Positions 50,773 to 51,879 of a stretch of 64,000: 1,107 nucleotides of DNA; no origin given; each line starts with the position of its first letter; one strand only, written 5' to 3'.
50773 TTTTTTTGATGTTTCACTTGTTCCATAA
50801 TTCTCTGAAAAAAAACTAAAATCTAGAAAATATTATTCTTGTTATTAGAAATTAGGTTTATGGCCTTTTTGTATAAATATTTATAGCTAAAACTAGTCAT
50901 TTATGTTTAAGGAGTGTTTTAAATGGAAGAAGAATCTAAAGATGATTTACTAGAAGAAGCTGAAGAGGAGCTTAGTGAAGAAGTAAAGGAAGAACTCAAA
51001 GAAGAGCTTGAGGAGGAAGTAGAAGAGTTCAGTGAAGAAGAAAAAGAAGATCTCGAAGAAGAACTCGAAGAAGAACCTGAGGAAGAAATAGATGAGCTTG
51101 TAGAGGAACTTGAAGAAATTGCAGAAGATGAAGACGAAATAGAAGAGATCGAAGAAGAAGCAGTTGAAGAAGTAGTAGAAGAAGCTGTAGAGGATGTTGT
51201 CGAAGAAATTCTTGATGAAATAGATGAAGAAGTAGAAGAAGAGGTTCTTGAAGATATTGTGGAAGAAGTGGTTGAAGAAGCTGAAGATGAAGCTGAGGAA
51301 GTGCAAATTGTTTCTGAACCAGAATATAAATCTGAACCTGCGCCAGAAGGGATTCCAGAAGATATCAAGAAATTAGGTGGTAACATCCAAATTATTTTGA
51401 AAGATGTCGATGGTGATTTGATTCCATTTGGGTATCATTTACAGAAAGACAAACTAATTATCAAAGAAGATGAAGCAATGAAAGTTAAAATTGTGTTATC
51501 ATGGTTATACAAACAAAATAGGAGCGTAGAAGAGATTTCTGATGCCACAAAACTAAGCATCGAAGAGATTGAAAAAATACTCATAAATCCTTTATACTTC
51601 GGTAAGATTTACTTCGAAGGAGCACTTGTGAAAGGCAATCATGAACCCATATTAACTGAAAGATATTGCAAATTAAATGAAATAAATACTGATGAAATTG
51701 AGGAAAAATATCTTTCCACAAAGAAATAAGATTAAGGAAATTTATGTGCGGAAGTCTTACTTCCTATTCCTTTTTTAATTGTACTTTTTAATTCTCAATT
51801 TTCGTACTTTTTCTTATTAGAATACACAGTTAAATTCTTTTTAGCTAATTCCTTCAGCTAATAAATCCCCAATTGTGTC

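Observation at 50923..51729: Polyacidic protein fused to an orphan serine-recombinase 'recombinase' domain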

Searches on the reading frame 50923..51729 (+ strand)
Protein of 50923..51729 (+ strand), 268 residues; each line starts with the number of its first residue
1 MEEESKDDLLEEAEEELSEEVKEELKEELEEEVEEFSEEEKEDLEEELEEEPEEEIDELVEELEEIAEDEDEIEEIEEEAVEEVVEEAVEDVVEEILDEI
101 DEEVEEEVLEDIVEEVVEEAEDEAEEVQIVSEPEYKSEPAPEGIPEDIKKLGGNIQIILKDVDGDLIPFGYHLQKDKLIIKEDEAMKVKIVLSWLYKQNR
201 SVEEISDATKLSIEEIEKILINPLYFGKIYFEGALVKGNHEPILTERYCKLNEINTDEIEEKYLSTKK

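Call 3: search_protein_families(library=pfam, proteins=[window:50923-51729:+], max_evalue=10)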
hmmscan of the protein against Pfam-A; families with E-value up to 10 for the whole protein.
window:50923-51729:+ (268 aa): 6 families
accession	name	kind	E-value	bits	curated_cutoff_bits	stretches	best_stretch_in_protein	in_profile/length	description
PF07508.19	Recombinase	-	0.17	12.6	21.1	1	211-247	40-90/102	Recombinase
PF24409.1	wHTH-PRTase_assc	-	0.18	12.3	27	1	191-220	3-32/83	wHTH-PRTase associated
PF04286.17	DUF445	-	1.2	9.4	33.8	1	12-123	169-285/368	Protein of unknown function (DUF445)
PF14356.11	DUF4403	-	1.5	7.8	28.3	0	81-116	137-173/425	Domain of unknown function (DUF4403)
PF18476.7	PIN_8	-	3.4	8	26.1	1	6-116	55-158/227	PIN like domain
PF22913.1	NBAS_11th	-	8.6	6.8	27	1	80-125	37-86/125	NBAS subunit of NRZ tethering complex, C-terminal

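Call 4: search_protein_families(library=ncbifam, proteins=[window:50923-51729:+], max_evalue=10)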
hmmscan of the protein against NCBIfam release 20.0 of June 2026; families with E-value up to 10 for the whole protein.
window:50923-51729:+ (268 aa): 15 families
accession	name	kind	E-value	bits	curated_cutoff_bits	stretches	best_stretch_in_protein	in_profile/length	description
NF047344.1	SCCmet_CcrA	equivalog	0.0023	17.1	700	1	167-229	153-221/442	cassette chromosome recombinase CcrA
NF009702.0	PRK13231.1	equivalog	0.004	16.4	427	1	106-159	119-174/264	nitrogenase reductase-like protein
NF011889.0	PRK15362.1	equivalog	0.062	12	540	1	11-118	265-371/476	type III secretion system translocon protein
TIGR01069.2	mutS2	equivalog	0.47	8.7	400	1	7-161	501-654/790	endonuclease MutS2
NF005482.0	PRK07085.1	subfamily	0.49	8.8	446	1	55-111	321-378/558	diphosphate--fructose-6-phosphate 1-phosphotransferase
NF033949.1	Cas12b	equivalog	0.56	8.2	150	1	21-125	56-156/1253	type V CRISPR-associated protein Cas12b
NF041061.1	DpdD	equivalog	0.62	8.8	300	1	19-124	350-467/704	protein DpdD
NF009988.0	PRK13454.1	equivalog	0.88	9.3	186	1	39-117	105-179/181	F0F1 ATP synthase subunit B'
NF047515.1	SpiroCoCo_C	equivalog_domain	1.2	8.2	125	0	21-220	149-313/313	SpiroCoCo family coiled-coil protein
NF041670.1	GvpQ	equivalog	2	8.6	100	1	79-128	6-55/137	gas vesicle protein GvpQ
NF008805.1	PRK11824.1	equivalog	2.8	6.2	471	1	20-113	212-301/683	polyribonucleotide nucleotidyltransferase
NF040553.1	SGO_0316_fam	subfamily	3.3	5.2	1400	1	16-166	51-203/1486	SGO_0316/SGO_0317 family LPXTG-anchored serine peptidase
NF045780.1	TrlF_fam_ATP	equivalog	5.5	5.5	350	1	5-154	585-742/944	TrlF family AAA-like ATPase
NF041924.1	QatB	equivalog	6.4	6.7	100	1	61-120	121-178/179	Qat anti-phage system associated protein QatB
TIGR04527.1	mycoplas_twoTM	subfamily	8.5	6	125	1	20-114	75-160/248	MG_279/MG_280 family protein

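Call 12: find_encoding_contigs(protein=window:50923-51729:+, flank=10000)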
Protein window:50923-51729:+ (268 aa): 6 contigs read that carry it; 5 places shown.
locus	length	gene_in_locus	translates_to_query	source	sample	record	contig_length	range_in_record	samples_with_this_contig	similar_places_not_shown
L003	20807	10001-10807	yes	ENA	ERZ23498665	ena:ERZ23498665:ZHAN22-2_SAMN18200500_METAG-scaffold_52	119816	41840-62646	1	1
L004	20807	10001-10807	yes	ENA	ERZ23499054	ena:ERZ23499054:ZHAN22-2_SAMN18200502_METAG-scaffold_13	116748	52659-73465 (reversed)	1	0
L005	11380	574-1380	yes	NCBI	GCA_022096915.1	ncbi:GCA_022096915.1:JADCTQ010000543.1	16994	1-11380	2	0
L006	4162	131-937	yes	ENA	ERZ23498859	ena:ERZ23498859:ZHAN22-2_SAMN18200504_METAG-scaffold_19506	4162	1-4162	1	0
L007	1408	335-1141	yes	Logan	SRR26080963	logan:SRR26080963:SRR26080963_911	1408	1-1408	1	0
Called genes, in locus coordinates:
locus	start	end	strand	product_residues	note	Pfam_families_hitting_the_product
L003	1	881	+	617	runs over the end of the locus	PF00496:SBP_bac_5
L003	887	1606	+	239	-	PF09754:PAC2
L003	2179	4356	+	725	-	-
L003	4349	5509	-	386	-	-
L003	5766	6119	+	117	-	PF00005:ABC_tran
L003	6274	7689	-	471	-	-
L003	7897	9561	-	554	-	PF05048:NosD, PF13229:Beta_helix, PF05048:NosD, PF13229:Beta_helix, PF05048:NosD, PF13229:Beta_helix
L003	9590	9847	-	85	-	-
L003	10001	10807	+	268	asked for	-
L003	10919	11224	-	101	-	-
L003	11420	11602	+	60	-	PF04758:Ribosomal_S30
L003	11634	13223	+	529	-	PF23613:ELP3_N, PF04055:Radical_SAM, PF16199:Radical_SAM_C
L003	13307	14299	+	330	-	PF26553:PDDEXK_19, PF01381:HTH_3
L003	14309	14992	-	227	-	PF01269:Fibrillarin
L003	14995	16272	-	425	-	PF21572:Nop5_56-rel_N_Arc, PF01798:Nop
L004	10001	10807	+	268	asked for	-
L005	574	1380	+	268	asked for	-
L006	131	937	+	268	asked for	-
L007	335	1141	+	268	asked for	-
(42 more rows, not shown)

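Call 50: list_cluster_members(proteins=[window:50923-51729:+, P0007, P0010, P0012, P0021, P0023, P0029, P0037, P0040, P0013])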
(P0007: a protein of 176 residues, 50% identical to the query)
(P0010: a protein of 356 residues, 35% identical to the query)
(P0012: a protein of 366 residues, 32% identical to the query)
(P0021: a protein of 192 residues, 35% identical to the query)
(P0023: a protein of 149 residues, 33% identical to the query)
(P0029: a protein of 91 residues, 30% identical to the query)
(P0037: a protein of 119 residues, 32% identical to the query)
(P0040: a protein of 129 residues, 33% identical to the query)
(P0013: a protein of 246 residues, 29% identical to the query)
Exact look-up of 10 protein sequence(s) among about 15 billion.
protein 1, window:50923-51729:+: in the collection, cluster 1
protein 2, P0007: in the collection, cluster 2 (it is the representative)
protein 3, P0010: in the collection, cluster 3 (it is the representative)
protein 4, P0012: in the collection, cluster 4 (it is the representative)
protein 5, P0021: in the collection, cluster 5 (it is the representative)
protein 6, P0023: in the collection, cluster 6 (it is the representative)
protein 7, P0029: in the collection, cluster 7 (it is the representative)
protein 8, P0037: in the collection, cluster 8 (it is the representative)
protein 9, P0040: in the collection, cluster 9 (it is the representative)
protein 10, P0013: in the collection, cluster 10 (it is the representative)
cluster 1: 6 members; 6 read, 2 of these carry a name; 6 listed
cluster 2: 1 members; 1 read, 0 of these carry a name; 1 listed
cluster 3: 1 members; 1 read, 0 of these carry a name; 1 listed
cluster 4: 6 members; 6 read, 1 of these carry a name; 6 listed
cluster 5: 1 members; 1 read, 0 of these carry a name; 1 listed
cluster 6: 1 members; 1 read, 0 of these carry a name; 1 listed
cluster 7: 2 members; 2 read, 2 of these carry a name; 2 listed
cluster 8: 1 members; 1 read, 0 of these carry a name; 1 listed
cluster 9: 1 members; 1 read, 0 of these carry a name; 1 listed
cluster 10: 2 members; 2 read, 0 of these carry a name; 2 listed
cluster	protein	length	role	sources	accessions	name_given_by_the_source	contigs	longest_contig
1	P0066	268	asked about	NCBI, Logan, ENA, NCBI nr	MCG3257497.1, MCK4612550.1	MAG: hypothetical protein KAU62_15450 [Candidatus Heimdallarchaeota archaeon] | hypothetical protein [Candidatus Heimdallarchaeota archaeon]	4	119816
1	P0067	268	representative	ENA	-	-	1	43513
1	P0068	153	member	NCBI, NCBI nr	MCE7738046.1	MAG: hypothetical protein GPJ50_01590 [Candidatus Heimdallarchaeota archaeon] | hypothetical protein [Candidatus Heimdallarchaeota archaeon]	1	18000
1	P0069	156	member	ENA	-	-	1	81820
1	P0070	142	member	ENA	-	-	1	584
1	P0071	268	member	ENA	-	-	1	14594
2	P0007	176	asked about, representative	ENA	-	-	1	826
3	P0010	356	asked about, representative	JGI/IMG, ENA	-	-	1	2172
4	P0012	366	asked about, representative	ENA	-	-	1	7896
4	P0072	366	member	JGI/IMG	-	DNA invertase Pin-like site-specific DNA recombinase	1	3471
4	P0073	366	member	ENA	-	-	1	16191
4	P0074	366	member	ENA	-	-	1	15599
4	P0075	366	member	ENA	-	-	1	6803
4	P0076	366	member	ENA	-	-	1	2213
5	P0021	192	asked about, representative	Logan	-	-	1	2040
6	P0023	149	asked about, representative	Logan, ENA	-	-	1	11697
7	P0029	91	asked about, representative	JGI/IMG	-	site-specific DNA recombinase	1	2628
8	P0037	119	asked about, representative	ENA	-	-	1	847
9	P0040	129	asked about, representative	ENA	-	-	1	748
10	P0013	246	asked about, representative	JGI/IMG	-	-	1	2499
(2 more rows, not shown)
